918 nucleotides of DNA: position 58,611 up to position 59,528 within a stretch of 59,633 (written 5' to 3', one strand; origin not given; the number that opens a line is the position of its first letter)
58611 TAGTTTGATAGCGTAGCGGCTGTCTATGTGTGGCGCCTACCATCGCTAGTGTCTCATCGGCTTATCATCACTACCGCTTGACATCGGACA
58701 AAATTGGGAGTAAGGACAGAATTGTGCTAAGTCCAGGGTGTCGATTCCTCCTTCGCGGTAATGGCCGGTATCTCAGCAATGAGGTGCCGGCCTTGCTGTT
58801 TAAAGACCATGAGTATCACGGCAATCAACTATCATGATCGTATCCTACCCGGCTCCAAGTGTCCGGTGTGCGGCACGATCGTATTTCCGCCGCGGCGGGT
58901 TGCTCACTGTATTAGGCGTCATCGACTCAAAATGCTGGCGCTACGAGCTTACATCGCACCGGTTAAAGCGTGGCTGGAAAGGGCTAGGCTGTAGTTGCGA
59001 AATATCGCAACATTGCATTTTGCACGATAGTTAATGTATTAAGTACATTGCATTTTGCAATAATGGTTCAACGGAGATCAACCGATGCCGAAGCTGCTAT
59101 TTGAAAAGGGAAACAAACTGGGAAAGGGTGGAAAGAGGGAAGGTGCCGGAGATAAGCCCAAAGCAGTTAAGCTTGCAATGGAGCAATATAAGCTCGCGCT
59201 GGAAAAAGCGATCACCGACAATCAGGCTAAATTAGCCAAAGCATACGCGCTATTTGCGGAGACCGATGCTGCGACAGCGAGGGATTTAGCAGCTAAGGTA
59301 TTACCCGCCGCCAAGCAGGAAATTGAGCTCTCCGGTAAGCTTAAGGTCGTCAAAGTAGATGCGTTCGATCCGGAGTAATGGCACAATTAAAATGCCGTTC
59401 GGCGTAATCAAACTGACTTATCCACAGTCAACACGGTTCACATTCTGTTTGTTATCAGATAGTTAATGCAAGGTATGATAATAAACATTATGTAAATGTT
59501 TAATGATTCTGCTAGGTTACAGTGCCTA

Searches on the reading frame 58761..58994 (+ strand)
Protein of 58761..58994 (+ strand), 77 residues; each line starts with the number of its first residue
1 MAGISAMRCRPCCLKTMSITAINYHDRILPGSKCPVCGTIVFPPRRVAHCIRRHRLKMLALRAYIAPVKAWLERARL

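Call 9: search_protein_families(library=pfam, max_evalue=0.1, proteins=[window:58761-58994:+])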
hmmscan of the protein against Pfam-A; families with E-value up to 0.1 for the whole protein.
window:58761-58994:+ (77 aa): 1 family
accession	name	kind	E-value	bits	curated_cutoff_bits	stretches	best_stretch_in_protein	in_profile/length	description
PF12172.15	zf-ChsH2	-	0.00012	22.2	23.2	1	29-50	9-31/37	ChsH2, rubredoxin-like zinc ribbon domain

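Call 11: search_protein_families(library=phrogs, max_evalue=0.01, proteins=[window:58761-58994:+])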
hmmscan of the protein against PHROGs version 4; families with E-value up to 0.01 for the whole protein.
window:58761-58994:+ (77 aa): 0 families

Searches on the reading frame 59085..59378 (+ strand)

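Call 9: search_protein_families(library=pfam, max_evalue=0.1, proteins=[window:59085-59378:+])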
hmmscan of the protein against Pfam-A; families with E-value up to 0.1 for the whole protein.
window:59085-59378:+ (97 aa): 1 family
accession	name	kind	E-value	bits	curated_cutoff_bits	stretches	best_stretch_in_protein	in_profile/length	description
PF18453.6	C4bp_oligo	-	0.021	15.5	29.6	1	25-42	22-39/49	Oligomerization domain of C4b-binding protein alpha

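Call 11: search_protein_families(library=phrogs, max_evalue=0.01, proteins=[window:59085-59378:+])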
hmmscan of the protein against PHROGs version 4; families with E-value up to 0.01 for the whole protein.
window:59085-59378:+ (97 aa): 0 families
